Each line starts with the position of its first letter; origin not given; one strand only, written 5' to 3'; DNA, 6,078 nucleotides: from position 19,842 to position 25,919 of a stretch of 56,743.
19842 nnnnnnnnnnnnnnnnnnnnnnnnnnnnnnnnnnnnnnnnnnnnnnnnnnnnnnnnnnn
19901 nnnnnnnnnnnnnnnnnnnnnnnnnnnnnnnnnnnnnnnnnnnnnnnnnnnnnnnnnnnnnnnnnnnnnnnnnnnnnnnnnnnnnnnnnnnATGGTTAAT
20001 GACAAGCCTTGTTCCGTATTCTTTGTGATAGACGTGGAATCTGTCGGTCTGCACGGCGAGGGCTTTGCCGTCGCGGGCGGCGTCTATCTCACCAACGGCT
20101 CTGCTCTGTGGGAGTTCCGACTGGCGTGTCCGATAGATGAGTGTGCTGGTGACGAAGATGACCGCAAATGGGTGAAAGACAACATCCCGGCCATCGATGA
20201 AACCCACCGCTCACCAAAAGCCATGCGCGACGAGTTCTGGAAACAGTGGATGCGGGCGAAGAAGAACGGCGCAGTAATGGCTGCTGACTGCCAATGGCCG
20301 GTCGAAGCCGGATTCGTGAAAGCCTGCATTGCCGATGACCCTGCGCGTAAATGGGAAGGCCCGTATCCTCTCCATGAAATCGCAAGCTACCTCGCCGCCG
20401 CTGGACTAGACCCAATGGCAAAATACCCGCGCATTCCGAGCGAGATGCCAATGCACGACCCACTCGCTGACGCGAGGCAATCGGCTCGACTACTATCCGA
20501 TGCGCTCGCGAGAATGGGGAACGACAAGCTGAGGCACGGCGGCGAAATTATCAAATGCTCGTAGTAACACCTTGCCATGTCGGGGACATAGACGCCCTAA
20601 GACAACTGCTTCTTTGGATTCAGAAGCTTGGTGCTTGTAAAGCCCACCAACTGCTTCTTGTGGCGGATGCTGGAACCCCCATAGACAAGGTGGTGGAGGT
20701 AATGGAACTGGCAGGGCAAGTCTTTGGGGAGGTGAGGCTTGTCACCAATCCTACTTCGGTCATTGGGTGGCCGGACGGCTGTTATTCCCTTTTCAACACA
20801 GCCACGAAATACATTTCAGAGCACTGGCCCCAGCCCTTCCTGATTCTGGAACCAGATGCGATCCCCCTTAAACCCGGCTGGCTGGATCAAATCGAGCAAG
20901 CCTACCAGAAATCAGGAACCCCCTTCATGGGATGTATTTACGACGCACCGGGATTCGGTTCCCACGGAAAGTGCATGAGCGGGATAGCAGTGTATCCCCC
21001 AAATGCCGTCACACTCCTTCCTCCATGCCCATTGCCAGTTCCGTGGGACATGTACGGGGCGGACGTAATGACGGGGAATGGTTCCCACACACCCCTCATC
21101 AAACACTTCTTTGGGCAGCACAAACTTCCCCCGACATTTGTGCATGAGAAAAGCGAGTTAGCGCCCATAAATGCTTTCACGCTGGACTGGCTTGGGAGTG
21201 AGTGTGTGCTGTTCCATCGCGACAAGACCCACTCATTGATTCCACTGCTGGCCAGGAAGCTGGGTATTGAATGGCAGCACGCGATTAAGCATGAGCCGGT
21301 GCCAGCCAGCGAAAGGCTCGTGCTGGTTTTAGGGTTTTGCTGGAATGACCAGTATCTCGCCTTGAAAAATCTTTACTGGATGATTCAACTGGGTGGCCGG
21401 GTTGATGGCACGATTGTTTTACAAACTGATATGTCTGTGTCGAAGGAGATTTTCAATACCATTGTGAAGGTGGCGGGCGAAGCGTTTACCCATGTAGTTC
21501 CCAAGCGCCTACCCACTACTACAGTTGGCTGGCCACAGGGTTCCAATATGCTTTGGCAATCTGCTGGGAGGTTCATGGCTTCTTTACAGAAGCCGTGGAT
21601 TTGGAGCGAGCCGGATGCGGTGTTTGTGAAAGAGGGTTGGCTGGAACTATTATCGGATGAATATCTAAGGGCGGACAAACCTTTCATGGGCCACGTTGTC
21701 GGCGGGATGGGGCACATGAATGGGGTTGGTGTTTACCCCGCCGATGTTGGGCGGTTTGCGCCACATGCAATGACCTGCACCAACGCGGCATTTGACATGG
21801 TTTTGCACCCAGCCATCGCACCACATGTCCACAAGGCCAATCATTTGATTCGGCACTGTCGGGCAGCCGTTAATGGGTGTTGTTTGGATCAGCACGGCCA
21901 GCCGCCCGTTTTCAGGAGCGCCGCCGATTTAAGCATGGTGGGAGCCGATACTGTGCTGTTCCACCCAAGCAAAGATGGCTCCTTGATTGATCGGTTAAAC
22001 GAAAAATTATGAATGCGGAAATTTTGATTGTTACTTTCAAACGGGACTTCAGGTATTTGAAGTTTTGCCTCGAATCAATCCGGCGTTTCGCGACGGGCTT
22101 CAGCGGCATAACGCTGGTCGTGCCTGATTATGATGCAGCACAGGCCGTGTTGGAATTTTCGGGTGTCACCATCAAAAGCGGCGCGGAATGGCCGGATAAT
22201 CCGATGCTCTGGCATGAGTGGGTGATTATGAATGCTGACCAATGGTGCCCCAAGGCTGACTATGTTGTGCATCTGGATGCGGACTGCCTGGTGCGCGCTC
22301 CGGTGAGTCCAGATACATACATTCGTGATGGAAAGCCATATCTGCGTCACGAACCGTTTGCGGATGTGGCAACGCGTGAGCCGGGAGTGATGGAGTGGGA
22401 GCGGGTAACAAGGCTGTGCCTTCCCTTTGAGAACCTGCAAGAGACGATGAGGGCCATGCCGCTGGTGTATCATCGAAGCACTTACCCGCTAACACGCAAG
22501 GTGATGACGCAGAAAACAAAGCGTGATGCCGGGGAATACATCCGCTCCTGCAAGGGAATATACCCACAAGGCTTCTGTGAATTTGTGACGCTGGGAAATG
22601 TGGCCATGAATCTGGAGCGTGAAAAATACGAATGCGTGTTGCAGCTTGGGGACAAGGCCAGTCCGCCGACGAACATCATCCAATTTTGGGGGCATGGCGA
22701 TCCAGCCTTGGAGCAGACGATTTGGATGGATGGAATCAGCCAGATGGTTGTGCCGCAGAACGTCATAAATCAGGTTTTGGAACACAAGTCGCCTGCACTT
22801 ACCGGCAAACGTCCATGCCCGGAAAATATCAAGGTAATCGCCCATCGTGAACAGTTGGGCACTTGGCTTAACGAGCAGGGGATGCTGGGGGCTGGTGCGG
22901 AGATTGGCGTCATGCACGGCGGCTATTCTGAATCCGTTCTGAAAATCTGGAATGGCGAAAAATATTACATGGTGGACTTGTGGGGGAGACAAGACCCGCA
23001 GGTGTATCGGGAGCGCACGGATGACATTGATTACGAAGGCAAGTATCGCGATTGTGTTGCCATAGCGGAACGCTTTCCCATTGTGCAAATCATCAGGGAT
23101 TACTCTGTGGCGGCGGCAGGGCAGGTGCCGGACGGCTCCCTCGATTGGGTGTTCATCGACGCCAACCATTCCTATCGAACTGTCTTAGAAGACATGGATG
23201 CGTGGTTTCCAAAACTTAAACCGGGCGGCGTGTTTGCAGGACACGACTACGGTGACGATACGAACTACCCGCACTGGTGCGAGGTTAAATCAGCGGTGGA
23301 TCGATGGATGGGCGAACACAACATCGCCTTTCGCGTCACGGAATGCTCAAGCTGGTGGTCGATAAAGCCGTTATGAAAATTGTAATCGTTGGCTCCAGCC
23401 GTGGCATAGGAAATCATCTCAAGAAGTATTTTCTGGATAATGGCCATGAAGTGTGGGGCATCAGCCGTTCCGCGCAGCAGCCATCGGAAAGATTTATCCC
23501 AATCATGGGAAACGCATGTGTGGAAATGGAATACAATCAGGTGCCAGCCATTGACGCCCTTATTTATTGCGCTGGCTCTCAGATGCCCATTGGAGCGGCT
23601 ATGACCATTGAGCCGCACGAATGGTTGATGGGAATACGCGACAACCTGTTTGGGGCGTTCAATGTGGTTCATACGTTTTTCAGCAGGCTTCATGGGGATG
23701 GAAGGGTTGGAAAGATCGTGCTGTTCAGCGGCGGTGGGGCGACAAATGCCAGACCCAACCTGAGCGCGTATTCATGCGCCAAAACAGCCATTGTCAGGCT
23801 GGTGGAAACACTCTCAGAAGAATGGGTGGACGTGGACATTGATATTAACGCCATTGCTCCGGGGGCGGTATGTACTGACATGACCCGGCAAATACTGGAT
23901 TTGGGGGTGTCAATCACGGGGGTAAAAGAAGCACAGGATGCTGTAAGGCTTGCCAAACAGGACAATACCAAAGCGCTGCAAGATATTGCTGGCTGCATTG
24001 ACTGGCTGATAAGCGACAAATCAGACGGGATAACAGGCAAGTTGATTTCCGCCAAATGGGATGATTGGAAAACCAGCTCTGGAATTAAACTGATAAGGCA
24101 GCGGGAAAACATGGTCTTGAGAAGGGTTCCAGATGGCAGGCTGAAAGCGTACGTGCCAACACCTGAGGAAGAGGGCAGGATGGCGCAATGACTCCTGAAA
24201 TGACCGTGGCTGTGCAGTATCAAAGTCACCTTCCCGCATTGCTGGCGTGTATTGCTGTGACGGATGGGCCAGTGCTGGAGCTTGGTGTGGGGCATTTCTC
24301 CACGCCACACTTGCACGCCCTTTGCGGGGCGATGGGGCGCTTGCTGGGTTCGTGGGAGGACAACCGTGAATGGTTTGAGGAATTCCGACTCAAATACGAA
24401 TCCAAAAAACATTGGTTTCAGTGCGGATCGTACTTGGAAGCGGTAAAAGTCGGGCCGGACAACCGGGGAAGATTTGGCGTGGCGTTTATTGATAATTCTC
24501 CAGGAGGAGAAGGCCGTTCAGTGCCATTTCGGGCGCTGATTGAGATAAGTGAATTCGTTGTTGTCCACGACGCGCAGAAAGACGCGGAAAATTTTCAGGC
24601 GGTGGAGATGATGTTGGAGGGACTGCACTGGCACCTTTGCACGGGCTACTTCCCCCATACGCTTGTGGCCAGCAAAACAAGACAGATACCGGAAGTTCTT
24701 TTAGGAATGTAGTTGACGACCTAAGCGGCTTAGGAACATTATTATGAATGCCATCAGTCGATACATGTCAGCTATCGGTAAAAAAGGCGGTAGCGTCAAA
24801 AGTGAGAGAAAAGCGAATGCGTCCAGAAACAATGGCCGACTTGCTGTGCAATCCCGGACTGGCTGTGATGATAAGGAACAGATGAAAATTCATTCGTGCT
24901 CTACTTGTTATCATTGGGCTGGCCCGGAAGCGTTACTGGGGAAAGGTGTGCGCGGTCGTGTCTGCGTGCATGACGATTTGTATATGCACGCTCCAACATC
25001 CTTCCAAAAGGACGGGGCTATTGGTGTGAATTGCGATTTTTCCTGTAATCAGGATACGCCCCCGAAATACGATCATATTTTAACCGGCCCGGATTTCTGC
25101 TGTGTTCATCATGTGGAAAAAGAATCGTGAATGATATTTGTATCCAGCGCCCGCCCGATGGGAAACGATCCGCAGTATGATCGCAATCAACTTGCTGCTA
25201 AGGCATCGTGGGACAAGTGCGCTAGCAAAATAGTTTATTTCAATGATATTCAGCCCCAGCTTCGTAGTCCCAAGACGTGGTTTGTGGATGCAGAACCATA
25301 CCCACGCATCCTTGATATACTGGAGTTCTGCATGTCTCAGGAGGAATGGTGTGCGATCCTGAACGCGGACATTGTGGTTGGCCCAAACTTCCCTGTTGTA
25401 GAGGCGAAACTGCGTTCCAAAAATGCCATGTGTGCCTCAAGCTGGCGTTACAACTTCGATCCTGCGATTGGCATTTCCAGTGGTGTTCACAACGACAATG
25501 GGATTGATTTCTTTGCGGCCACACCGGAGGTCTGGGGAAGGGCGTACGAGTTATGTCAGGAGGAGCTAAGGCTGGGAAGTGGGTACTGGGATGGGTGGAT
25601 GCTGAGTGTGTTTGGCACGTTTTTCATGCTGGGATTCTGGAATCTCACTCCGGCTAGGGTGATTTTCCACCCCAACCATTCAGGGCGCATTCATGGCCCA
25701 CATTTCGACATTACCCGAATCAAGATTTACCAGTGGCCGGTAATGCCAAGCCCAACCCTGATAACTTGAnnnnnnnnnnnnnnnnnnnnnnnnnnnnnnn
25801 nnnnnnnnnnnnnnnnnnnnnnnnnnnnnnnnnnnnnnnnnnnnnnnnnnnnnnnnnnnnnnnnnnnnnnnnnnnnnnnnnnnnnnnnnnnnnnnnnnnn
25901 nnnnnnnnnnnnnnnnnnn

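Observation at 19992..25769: Self-contained operon: exonuclease plus a six-gene sugar/methyl-modification cassette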

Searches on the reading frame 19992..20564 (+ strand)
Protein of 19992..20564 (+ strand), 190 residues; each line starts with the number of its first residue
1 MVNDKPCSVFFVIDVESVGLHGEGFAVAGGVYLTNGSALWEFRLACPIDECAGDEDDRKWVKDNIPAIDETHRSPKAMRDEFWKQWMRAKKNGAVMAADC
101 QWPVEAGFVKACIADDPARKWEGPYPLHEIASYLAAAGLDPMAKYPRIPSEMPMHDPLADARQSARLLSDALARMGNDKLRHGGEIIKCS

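Call 3: search_protein_families(library=pfam, proteins=[window:19992-20564:+], max_evalue=0.1)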
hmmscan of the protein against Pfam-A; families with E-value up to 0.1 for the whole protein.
window:19992-20564:+ (190 aa): 0 families

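Call 4: search_protein_families(library=phrogs, proteins=[window:19992-20564:+], max_evalue=0.01)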
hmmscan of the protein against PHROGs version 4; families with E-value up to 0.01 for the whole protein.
window:19992-20564:+ (190 aa): 0 families

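Call 9: search_protein_families(library=ncbifam, proteins=[window:19992-20564:+], max_evalue=0.1)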
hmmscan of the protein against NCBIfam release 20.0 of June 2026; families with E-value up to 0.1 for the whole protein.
window:19992-20564:+ (190 aa): 0 families

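Call 15: search_solved_structures(query=window:19992-20564:+, max_evalue=10)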
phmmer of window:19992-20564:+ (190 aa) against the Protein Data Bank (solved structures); distinct sequences matched with E-value up to 10: 0.

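Call 62: search_dna_similar(query=window:19992-20564:+, collection=phages, mode=protein, max_evalue=0.01, max_rows=15)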
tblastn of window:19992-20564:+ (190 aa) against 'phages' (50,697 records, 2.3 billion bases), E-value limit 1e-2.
Records with a match: 1; places in all: 1; records where one place covers at least 80% of the query: 1.
Best place of each record, by identity: <60% 1.
By first word of the organism name: Fusobacterium 1.
By host as written in the record: Fusobacterium necrophorum subsp. necrophorum strain FN37 1.
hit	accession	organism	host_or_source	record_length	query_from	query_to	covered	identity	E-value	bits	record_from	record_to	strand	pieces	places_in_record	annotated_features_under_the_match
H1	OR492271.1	Fusobacterium phage phiFN37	Fusobacterium necrophorum subsp. ...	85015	1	166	87%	28.0%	2e-3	44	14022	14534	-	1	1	hypothetical protein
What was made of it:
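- Tried and rejected: The g1 query gave only one weak hit to a hypothetical protein (call 62).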

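Call 68: search_protein_representatives(protein=window:19992-20564:+)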
Query: 190 residues. Proteins with E-value up to 0.001 (for the whole library): 922; up to 1e-10: 647; up to 1e-30: 199. The best 150 are listed.
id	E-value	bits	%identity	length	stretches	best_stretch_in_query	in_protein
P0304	1.6e-70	253.6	61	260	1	9-185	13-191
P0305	1.1e-64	234.5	60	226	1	6-175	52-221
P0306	2.8e-63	230.0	59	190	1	7-179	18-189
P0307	2.2e-59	217.3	60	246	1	10-173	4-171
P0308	4.2e-58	213.1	55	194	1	9-174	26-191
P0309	5.5e-55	202.9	56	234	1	8-176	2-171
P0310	8.4e-53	195.8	57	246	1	9-173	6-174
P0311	6.1e-51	189.7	51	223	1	8-180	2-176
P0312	9.7e-51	189.1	57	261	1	9-177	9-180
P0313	5.0e-50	186.8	53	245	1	8-179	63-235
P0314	1.1e-49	185.6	56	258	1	9-178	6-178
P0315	1.5e-49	185.2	50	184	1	6-177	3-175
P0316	2.0e-49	184.8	52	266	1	9-172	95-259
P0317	2.9e-49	184.3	50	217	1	8-175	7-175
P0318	4.4e-49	183.7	51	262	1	8-173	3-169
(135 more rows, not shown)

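Call 70: search_protein_families(library=pfam, alignment_id=A6, max_evalue=0.1)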
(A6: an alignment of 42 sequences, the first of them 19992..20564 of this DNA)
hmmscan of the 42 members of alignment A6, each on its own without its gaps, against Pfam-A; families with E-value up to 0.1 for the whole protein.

A. member 1, window:19992-20564:+ (190 aa): 0 families

B. families by the number of members that match (of 42 scanned): 2 families
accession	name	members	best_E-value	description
PF25578.1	EF-hand_STIM1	1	0.023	Stromal interaction molecule 1-like, EF-hand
PF20017.4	VMAP-M15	1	0.053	vWA-MoxR associated protein middle region (VMAP-M) 15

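Call 71: search_solved_structures(query=A6, max_evalue=10, show_alignments=2)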
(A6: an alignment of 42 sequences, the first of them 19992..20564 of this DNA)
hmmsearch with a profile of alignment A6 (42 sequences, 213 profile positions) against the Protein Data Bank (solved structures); distinct sequences matched with E-value up to 10: 0.
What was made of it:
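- On DEDDh (DnaQ-like) 3'-5' exonucleases (g1): No Pfam or PDB sequence hit for 42 members or for their profile (calls 15, 70, 71).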

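Call 72: search_protein_families(library=phrogs, alignment_id=A6, max_evalue=0.01)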
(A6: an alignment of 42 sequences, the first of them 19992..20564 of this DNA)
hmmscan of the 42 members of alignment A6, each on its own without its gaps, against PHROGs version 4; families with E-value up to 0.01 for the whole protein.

A. member 1, window:19992-20564:+ (190 aa): 0 families

B. families by the number of members that match (of 42 scanned): 1 family
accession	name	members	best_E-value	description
phrog_255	-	1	0.00074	exonuclease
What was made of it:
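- On DEDDh (DnaQ-like) 3'-5' exonucleases (g1): One of 42 members hits phrog_255 'exonuclease' at 7e-4 (call 72).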

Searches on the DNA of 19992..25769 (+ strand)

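Call 6: search_dna_similar(query=window:19992-25769:+, collection=phages, mode=distant, max_rows=20)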
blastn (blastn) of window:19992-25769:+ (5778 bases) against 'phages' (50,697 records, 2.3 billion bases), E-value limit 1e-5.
No match.
